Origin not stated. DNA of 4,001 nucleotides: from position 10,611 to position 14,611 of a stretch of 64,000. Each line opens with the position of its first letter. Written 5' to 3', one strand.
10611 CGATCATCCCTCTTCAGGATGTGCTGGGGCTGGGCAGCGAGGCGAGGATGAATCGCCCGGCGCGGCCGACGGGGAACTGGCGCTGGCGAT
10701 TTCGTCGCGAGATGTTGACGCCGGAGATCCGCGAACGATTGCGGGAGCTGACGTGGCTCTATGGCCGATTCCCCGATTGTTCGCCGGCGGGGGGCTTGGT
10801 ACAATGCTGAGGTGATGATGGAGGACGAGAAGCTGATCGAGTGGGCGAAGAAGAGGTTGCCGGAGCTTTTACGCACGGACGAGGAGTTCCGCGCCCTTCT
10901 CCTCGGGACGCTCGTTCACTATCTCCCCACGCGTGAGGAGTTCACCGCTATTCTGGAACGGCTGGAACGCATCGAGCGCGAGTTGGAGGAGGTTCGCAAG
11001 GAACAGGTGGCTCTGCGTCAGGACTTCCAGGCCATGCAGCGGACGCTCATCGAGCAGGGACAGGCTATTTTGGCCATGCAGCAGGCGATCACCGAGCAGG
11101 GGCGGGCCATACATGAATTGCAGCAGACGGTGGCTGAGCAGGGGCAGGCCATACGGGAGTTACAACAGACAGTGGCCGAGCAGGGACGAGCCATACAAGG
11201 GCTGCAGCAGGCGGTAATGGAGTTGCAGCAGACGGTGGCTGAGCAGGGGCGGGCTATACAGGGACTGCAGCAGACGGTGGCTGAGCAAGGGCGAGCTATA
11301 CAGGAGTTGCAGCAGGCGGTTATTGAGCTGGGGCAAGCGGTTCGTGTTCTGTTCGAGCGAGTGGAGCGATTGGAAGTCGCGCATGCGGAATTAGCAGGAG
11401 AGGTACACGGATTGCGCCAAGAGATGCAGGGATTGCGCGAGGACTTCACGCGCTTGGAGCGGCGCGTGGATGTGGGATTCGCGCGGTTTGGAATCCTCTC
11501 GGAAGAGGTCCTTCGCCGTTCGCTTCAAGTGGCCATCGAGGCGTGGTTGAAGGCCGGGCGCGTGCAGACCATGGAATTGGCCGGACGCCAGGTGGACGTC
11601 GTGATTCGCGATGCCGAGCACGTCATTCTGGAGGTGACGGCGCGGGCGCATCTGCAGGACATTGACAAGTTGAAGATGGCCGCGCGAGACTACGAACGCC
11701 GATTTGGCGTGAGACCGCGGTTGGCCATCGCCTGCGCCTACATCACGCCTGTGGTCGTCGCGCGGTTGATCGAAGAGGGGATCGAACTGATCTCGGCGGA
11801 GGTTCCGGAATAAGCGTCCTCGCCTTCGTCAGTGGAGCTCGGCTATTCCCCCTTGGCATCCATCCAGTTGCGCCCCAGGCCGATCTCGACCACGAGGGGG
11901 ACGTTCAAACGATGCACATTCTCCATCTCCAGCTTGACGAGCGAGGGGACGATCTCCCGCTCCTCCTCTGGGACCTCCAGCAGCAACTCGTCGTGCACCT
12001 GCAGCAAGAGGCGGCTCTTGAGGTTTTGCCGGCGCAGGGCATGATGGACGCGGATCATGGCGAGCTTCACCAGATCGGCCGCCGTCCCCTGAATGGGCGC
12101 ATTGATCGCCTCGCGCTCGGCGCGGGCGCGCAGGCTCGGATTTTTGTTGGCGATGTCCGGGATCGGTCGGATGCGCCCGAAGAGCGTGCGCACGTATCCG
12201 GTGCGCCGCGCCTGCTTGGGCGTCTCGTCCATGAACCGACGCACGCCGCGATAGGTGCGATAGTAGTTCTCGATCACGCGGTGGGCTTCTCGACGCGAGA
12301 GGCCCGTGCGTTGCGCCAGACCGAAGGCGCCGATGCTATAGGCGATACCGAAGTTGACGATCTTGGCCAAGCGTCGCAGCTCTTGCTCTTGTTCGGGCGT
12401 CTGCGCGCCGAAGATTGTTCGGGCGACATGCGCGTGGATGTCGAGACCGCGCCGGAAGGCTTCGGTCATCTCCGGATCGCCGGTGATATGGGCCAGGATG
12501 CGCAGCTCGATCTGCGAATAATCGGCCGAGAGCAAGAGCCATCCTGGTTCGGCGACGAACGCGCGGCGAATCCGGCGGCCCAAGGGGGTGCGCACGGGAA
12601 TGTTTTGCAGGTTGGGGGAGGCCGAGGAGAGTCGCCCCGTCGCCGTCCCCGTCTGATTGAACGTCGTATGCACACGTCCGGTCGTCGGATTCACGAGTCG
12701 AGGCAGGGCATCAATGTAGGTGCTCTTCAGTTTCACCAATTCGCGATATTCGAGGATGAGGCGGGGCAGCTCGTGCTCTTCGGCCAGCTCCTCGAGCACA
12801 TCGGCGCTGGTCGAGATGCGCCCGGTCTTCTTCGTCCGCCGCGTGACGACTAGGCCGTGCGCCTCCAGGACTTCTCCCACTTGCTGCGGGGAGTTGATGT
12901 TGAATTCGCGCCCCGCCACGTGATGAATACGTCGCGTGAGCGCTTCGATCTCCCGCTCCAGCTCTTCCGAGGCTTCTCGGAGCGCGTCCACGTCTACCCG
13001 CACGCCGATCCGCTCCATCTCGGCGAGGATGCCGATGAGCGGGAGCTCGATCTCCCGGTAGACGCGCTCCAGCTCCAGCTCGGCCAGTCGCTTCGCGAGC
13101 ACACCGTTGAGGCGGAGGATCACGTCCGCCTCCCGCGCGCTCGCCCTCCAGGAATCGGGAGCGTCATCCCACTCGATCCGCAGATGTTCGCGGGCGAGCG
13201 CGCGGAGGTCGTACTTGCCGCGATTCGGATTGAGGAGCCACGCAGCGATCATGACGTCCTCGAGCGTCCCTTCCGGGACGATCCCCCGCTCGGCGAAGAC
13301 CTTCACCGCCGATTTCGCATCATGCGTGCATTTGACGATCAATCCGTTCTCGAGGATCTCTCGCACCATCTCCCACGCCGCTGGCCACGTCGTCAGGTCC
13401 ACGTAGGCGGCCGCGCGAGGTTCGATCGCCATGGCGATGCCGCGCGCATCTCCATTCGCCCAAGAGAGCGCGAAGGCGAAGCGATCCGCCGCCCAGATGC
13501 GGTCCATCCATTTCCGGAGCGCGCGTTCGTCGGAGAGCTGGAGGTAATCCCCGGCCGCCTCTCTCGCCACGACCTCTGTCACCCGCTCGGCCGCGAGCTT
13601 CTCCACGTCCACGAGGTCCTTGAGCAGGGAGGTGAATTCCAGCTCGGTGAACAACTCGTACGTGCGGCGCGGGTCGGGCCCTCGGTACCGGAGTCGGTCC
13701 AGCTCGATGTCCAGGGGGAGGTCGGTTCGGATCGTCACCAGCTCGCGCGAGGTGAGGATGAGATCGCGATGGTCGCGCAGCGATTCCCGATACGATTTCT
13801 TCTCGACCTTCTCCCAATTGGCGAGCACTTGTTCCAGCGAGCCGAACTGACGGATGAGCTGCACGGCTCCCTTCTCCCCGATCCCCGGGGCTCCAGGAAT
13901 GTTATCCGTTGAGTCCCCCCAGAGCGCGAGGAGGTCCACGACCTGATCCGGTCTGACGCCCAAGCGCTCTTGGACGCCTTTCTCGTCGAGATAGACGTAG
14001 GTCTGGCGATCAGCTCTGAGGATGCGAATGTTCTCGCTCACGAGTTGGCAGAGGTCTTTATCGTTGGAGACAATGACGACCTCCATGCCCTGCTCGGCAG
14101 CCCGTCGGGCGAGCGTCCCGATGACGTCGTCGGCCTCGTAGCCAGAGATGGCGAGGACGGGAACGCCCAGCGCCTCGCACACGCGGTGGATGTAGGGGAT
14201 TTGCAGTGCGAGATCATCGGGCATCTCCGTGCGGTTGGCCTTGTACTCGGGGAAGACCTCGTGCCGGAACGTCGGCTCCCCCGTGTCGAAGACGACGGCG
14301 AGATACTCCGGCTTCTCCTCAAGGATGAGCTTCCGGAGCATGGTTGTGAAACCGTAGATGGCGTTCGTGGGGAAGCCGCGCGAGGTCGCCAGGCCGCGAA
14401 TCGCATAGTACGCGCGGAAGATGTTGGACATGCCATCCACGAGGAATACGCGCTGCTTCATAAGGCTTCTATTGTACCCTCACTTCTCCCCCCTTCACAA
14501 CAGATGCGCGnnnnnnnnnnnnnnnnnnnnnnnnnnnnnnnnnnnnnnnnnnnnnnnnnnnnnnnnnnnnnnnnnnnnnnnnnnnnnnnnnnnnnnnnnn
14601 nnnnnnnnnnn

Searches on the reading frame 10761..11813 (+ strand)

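Call 60: search_protein_families(library=pfam, proteins=[window:10761-11813:+], max_evalue=0.00001)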
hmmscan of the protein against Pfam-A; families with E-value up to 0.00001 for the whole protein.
window:10761-11813:+ (350 aa): 4 families
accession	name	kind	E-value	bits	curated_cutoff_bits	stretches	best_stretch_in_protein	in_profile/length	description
PF07788.17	PDDEXK_10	-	2.4e-07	31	21.2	1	278-330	5-58/74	PD-(D/E)XK nuclease superfamily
PF08702.15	Fib_alpha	-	3.8e-07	30.8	29.9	0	63-157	32-130/143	Fibrinogen alpha/beta chain family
PF01519.22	DUF16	-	9.3e-07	29.7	40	0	86-146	33-93/104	Protein of unknown function DUF16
PF04102.17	SlyX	-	9.9e-06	26.5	30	0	149-195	2-48/67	SlyX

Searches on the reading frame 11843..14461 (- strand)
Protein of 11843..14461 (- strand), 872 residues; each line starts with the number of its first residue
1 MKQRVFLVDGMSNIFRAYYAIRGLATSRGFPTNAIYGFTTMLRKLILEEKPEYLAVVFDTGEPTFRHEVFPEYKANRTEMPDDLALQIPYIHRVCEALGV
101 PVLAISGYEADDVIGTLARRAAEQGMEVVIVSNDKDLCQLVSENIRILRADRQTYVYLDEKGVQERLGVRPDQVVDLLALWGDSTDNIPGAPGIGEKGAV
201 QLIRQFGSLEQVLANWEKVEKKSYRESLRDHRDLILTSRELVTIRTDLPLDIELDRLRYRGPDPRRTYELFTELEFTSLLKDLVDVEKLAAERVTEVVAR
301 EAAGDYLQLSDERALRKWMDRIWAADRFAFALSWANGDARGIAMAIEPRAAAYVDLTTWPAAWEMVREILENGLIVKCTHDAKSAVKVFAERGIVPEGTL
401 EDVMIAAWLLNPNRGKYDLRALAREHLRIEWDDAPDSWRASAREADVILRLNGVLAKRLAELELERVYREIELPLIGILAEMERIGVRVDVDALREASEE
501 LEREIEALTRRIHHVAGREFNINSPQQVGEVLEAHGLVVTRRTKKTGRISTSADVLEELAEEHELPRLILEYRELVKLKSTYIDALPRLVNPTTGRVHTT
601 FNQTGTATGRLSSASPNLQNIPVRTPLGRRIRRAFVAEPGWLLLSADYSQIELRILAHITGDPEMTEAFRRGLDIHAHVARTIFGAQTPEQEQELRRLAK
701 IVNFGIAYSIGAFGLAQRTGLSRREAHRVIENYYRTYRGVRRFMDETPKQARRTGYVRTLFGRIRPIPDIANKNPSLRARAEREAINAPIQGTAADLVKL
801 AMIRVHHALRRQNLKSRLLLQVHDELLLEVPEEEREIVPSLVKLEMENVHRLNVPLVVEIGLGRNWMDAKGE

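Call 60: search_protein_families(library=pfam, proteins=[window:11843-14461:-], max_evalue=0.00001)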
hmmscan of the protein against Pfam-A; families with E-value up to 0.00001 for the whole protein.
window:11843-14461:- (872 aa): 5 families
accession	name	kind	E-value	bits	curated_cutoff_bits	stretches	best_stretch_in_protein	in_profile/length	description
PF00476.26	DNA_pol_A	-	1.5e-154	515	34.3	1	492-868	2-381/381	DNA polymerase family A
PF02739.22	5_3_exonuc_N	-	3.8e-62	209.3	34.3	1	5-168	2-164/164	5'-3' exonuclease, N-terminal resolvase-like domain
PF01367.25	5_3_exonuc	-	5.5e-33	113.8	40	1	169-264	1-96/97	5'-3' exonuclease, C-terminal SAM fold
PF01612.26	DNA_pol_A_exo1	-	4.4e-07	30.3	23.6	1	310-431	5-132/173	3'-5' exonuclease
PF22619.2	DNA_polI_exo1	-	9.5e-07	29.2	27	1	361-426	35-100/140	DNA polymerase I, ribonuclease H-like domain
